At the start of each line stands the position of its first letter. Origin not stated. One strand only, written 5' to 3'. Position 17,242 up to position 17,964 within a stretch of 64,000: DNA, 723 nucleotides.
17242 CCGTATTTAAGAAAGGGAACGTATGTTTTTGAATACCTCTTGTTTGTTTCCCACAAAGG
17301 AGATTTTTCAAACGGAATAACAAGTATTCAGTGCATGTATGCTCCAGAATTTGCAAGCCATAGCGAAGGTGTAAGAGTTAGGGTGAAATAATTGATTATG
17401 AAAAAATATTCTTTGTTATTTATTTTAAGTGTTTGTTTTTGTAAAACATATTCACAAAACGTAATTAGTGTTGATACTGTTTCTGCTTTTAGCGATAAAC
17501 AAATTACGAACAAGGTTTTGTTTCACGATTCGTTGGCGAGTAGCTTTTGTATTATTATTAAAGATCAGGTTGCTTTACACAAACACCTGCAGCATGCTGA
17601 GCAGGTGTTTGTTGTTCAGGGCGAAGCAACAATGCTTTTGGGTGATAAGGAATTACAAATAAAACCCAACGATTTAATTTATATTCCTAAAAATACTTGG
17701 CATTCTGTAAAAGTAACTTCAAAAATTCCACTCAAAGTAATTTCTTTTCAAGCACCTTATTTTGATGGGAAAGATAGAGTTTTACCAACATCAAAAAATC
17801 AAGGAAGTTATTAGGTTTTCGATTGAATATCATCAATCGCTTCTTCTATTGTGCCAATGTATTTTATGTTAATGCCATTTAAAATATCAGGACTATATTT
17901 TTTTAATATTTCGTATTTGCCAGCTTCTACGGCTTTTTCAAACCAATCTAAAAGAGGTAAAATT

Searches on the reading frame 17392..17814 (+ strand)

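Call 95: search_protein_families(library=pfam, proteins=[window:17392-17814:+], max_evalue=0.00001)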
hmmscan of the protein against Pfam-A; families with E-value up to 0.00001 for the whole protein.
window:17392-17814:+ (140 aa): 3 families
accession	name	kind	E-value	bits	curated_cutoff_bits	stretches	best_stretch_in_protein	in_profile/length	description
PF07883.17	Cupin_2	-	4.6e-12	45.9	27.2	1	60-118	11-68/70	Cupin domain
PF01050.24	MannoseP_isomer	-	6.3e-11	42.9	23.6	1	57-129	38-110/116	Mannose-6-phosphate isomerase C-terminal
PF02311.25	AraC_binding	-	3.8e-06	27.1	21.1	1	63-124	19-81/135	AraC-like ligand binding domain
